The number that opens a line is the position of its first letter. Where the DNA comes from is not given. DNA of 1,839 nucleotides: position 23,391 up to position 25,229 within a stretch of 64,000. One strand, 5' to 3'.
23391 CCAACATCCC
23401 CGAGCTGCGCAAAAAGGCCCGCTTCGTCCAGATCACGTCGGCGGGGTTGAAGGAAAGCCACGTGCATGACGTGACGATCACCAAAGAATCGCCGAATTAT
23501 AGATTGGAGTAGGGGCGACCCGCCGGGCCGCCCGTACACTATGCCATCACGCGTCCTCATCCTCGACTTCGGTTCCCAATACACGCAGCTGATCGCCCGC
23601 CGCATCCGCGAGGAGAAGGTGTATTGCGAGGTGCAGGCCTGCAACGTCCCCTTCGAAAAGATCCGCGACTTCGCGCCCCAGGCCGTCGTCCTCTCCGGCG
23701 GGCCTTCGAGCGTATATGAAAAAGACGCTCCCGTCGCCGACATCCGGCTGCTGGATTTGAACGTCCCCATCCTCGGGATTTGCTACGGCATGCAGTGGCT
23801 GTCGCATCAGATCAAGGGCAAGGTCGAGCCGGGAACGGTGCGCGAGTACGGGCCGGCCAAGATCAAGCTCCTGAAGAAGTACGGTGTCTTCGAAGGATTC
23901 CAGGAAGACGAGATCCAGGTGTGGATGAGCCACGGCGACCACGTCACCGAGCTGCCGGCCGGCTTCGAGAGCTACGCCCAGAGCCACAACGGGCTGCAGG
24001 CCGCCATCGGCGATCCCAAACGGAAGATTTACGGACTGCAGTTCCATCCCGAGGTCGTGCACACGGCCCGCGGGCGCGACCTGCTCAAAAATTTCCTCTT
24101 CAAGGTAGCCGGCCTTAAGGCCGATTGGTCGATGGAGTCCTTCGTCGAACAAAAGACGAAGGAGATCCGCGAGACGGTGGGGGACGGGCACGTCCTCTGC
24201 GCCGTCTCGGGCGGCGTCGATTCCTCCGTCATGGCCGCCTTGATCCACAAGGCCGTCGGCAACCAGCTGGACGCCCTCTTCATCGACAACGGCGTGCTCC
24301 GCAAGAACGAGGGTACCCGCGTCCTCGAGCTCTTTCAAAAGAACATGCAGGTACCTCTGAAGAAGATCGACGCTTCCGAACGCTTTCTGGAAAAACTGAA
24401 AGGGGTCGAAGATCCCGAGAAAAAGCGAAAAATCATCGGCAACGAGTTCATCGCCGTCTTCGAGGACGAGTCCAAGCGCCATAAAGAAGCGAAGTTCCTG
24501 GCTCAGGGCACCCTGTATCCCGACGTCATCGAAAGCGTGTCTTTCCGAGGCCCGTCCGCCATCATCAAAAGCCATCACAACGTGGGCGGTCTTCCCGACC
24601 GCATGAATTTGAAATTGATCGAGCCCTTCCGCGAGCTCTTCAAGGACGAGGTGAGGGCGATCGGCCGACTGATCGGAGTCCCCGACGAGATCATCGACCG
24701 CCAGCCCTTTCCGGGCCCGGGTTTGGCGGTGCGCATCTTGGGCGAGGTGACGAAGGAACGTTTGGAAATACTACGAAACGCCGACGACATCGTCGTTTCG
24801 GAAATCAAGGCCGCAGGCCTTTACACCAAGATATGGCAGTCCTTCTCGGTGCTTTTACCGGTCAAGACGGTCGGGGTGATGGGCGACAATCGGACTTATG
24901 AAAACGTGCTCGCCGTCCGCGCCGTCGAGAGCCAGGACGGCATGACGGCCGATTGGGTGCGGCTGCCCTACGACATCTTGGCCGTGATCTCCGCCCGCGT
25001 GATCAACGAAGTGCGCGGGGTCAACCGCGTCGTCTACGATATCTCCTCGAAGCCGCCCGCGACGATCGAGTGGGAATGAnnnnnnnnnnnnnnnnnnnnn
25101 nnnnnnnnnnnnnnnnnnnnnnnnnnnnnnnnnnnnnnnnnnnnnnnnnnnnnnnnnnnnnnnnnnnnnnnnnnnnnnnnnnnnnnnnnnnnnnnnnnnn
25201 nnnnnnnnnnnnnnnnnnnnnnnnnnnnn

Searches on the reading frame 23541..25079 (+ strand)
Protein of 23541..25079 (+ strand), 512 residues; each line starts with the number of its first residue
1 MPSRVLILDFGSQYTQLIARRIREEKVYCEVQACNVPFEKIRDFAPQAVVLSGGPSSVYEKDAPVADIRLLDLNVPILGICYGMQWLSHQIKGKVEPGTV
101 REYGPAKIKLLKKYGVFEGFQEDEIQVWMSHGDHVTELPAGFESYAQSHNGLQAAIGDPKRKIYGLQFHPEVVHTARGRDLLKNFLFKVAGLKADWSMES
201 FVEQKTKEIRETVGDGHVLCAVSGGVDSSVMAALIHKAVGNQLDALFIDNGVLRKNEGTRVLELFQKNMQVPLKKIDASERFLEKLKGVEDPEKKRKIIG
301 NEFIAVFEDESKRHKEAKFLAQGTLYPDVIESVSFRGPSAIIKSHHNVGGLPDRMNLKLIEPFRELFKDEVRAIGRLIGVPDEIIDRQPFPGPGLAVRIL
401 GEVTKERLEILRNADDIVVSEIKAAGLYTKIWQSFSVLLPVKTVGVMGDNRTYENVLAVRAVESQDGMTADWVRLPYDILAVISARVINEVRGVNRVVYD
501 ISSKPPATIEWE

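Call 22: search_protein_families(library=pfam, proteins=[window:23541-25079:+], max_evalue=0.00001)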
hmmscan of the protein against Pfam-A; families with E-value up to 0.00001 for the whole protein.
window:23541-25079:+ (512 aa): 4 families
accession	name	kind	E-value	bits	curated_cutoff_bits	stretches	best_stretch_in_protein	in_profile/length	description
PF00958.27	GMP_synt_C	-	3.1e-45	152.6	27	1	421-511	2-92/92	GMP synthase C terminal domain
PF00117.34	GATase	-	1.2e-41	142.9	22.8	1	6-188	1-189/190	Glutamine amidotransferase class-I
PF02540.23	NAD_synthase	-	1.8e-08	34.2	21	0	208-279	12-82/242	NAD synthase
PF07722.19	Peptidase_C26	-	1.9e-08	34.8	20.5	1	71-171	102-219/219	Peptidase C26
